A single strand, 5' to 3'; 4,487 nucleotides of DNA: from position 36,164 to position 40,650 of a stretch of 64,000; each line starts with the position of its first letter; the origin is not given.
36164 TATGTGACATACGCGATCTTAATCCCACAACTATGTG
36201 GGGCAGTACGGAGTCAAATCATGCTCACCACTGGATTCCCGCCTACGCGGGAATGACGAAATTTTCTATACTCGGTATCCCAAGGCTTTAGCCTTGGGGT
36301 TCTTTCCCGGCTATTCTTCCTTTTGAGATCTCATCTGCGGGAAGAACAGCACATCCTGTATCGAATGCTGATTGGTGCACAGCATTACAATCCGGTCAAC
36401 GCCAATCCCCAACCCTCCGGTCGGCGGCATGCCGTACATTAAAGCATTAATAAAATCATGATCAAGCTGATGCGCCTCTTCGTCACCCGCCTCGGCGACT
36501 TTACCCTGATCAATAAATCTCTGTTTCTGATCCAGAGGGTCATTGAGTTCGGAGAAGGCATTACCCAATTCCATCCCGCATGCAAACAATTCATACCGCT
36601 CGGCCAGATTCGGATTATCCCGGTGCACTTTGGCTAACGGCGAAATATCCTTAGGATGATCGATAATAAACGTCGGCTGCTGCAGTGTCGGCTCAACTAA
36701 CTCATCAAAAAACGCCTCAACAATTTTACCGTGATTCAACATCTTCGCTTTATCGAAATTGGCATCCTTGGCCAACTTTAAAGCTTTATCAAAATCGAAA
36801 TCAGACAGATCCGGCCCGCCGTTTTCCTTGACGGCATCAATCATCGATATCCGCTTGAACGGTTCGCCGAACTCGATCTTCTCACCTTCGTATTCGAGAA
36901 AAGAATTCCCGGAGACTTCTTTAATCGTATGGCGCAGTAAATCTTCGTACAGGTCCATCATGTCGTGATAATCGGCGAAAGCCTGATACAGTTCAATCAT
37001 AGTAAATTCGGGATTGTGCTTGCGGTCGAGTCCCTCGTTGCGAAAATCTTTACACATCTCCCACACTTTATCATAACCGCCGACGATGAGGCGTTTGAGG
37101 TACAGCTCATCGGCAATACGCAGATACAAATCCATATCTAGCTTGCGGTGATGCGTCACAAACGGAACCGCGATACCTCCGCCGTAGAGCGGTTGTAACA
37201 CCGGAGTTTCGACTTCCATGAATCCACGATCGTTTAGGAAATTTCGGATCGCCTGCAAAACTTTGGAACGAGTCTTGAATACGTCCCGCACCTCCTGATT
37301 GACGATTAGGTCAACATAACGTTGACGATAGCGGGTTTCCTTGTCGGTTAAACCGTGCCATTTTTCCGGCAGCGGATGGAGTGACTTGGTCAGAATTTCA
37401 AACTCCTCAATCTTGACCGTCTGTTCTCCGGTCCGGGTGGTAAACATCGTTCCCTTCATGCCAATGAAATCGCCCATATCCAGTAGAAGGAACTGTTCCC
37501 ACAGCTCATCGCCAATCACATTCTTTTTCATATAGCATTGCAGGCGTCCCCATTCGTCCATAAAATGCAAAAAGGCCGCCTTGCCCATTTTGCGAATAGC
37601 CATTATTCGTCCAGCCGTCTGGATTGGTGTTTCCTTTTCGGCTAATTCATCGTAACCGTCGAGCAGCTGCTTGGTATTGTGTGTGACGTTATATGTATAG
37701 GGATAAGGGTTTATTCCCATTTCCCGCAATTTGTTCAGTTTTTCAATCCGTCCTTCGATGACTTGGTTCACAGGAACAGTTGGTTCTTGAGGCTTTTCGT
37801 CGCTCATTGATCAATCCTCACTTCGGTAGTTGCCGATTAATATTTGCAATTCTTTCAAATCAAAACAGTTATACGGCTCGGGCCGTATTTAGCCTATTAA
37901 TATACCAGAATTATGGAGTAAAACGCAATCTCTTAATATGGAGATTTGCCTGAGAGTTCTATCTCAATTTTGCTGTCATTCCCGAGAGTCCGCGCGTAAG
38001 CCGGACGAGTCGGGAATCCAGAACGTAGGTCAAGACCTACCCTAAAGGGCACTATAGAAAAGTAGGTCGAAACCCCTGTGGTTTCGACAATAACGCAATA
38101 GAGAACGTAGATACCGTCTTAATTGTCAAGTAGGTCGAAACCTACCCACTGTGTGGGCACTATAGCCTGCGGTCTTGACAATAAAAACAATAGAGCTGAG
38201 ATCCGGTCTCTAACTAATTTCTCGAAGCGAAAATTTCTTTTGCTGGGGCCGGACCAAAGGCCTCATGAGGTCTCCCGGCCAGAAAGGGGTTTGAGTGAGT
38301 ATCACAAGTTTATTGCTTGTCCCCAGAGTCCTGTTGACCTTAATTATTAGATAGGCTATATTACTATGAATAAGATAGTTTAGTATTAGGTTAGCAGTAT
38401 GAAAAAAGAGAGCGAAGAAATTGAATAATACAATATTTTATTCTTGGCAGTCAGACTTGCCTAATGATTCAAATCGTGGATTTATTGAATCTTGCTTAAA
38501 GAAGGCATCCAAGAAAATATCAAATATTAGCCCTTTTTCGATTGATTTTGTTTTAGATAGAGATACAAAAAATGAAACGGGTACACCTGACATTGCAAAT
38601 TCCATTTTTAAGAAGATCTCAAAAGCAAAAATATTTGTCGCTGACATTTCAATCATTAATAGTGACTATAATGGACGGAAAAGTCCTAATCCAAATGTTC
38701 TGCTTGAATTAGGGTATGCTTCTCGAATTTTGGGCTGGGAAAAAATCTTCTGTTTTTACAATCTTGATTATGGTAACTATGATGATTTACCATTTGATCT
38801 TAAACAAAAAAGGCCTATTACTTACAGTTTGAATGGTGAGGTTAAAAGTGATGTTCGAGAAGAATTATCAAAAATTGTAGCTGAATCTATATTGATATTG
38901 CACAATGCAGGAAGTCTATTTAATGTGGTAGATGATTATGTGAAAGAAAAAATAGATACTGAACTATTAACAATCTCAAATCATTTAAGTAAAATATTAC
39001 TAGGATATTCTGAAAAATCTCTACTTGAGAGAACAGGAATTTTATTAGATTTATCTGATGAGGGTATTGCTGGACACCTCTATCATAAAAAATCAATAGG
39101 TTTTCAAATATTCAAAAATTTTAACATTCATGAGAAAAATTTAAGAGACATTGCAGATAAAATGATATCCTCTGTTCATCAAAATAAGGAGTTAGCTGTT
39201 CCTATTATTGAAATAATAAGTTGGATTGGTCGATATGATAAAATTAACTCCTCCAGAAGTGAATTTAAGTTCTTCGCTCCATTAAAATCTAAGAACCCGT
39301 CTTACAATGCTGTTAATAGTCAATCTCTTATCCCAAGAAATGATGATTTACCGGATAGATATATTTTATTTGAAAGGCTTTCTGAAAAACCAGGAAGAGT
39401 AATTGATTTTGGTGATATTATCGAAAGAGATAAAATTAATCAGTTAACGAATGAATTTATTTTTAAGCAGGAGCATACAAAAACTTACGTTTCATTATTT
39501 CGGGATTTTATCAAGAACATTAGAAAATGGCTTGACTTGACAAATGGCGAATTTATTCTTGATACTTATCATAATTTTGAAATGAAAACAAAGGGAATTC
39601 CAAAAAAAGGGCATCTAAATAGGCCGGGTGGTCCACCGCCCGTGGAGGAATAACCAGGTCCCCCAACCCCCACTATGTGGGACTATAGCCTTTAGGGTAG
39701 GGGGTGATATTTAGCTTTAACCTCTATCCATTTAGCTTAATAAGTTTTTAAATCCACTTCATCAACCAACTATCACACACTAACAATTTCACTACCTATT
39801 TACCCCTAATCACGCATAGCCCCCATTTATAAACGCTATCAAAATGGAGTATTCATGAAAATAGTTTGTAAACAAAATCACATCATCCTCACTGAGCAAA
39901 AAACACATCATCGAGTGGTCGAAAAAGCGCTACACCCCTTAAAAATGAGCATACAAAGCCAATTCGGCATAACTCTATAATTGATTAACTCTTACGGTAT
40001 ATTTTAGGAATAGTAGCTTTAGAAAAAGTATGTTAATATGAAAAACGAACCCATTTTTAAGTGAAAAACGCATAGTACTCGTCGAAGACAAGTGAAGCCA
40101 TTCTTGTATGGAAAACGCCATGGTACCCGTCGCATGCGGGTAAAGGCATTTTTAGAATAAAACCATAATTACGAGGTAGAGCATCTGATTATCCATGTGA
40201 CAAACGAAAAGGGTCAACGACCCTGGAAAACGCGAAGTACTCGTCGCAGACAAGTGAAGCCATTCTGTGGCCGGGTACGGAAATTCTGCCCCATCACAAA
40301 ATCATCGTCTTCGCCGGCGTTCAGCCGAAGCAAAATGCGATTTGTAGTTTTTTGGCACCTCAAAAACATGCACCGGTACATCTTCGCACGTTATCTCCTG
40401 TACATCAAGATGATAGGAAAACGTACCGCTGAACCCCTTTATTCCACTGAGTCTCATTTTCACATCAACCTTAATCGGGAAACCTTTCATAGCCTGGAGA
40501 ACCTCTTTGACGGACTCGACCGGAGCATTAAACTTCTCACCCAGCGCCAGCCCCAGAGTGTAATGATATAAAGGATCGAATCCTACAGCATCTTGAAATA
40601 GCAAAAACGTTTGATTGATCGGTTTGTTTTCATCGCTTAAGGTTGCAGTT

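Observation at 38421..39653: Low-GC orphan gene with a TIR-like N-terminal domain embedded in a repeat-rich gap: candidate stand-alone defence or NADase effector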

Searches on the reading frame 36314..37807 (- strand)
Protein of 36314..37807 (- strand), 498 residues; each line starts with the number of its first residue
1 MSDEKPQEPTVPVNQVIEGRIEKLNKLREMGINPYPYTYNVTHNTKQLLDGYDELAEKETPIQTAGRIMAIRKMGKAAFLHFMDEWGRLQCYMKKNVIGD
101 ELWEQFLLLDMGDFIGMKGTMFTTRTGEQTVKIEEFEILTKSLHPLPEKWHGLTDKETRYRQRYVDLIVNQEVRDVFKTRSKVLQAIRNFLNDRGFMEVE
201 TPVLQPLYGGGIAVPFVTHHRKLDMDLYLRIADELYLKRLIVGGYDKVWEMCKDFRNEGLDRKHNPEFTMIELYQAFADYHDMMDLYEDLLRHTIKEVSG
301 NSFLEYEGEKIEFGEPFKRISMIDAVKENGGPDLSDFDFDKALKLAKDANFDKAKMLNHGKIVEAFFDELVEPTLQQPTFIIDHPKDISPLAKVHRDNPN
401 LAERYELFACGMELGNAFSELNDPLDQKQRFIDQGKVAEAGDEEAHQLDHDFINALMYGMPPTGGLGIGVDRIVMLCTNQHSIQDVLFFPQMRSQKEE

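Call 98: find_related_loci(query=window:36314-37807:-, collection=metagenome_contigs, flank=7000)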
Query window:36314-37807:- (498 aa) in metagenome_contigs; peptide patterns used: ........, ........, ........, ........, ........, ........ (x = any residue, [..] = any of these).
155 stretches matched a pattern; 117 encode a relative of the query (tblastn E <= 1e-3); the best 80 are kept; 80 distinct loci.
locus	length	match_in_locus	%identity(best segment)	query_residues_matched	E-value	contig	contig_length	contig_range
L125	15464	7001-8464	53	7-493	2e-172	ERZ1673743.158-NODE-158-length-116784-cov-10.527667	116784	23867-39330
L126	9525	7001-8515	49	13-497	3e-164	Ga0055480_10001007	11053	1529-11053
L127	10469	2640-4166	50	10-496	2e-162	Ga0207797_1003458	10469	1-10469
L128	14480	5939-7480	47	3-495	3e-160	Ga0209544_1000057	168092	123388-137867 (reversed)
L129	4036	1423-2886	49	14-496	2e-165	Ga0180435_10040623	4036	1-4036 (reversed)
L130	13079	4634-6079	48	14-495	3e-159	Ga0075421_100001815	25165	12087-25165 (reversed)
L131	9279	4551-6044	50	3-493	2e-159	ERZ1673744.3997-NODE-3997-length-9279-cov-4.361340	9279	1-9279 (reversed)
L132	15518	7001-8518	49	13-496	1e-158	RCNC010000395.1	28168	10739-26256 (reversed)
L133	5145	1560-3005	47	14-495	2e-160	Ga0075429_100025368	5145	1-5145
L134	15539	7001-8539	47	6-495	1e-157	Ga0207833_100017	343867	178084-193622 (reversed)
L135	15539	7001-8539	47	6-495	1e-157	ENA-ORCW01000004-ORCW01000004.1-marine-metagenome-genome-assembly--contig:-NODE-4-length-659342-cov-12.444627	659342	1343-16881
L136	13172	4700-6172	51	5-495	3e-157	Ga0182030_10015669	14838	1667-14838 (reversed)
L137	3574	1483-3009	48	10-496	6e-163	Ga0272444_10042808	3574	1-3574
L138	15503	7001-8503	47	10-495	3e-154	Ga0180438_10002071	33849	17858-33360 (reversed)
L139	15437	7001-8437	50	13-493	1e-153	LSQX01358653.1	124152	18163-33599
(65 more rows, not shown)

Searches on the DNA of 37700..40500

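Call 83: search_rna_families(source=window, start=37700, end=40500, threshold=evalue, max_evalue=1)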
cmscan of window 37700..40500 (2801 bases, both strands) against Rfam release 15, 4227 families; matches with E-value up to 1: 2.
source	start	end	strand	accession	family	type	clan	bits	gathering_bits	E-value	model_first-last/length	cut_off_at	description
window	38388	38464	+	RF02183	ST7-OT3_1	Gene; lncRNA;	-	23.3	50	0.89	1-79/79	no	ST7 overlapping transcript 3 conserved region 1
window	39478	39658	+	RF02933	ARRPOF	Gene; sRNA;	-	17.4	127.2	0.31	1-256/256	no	ARRPOF RNA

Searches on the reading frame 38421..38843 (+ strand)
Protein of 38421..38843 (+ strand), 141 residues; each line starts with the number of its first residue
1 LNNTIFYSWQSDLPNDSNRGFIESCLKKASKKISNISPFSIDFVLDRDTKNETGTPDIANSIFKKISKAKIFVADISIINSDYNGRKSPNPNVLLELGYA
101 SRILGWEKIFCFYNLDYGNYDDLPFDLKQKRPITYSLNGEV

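Call 42: search_solved_structures(query=A3, max_evalue=10, show_alignments=5)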
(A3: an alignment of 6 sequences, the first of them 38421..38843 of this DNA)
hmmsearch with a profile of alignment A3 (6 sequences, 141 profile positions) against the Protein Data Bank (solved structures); distinct sequences matched with E-value up to 10: 2.
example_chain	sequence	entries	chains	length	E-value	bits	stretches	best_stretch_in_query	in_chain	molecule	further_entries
7o0i_B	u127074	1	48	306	0.41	13.7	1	55-108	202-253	Anti-anti-sigma factor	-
4pky_B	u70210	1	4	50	0.65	13.1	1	31-68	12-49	Transforming acidic coiled-coil-containing protein 3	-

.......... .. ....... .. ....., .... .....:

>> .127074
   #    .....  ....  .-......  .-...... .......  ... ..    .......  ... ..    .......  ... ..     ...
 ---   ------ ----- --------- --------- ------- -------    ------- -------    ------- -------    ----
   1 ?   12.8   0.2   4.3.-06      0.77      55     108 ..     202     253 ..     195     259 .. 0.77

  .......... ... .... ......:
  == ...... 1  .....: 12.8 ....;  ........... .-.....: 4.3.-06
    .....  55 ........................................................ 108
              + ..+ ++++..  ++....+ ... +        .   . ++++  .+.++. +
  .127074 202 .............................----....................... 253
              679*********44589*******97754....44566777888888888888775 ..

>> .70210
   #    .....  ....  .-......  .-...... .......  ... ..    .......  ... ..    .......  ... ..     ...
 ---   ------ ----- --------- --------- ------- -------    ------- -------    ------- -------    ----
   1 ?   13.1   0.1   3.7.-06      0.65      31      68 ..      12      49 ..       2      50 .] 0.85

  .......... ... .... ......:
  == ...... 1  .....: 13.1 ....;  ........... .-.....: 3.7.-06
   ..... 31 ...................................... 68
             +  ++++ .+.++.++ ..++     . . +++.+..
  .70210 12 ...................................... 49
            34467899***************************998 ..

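Call 94: search_solved_structures(query=A9, max_evalue=10, show_alignments=5)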
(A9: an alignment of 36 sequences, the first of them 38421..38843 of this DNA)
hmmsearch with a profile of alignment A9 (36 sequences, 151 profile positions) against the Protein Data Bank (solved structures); distinct sequences matched with E-value up to 10: 3.
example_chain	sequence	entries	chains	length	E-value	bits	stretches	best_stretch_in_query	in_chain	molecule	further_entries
8jsj_A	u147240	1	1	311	0.015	18.3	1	40-143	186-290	PycTIR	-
6qai_A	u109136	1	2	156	0.29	14.1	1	48-98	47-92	2-Deoxyribosyltransferase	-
7pmu_A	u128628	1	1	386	0.3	14.1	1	91-124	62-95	Serpin-8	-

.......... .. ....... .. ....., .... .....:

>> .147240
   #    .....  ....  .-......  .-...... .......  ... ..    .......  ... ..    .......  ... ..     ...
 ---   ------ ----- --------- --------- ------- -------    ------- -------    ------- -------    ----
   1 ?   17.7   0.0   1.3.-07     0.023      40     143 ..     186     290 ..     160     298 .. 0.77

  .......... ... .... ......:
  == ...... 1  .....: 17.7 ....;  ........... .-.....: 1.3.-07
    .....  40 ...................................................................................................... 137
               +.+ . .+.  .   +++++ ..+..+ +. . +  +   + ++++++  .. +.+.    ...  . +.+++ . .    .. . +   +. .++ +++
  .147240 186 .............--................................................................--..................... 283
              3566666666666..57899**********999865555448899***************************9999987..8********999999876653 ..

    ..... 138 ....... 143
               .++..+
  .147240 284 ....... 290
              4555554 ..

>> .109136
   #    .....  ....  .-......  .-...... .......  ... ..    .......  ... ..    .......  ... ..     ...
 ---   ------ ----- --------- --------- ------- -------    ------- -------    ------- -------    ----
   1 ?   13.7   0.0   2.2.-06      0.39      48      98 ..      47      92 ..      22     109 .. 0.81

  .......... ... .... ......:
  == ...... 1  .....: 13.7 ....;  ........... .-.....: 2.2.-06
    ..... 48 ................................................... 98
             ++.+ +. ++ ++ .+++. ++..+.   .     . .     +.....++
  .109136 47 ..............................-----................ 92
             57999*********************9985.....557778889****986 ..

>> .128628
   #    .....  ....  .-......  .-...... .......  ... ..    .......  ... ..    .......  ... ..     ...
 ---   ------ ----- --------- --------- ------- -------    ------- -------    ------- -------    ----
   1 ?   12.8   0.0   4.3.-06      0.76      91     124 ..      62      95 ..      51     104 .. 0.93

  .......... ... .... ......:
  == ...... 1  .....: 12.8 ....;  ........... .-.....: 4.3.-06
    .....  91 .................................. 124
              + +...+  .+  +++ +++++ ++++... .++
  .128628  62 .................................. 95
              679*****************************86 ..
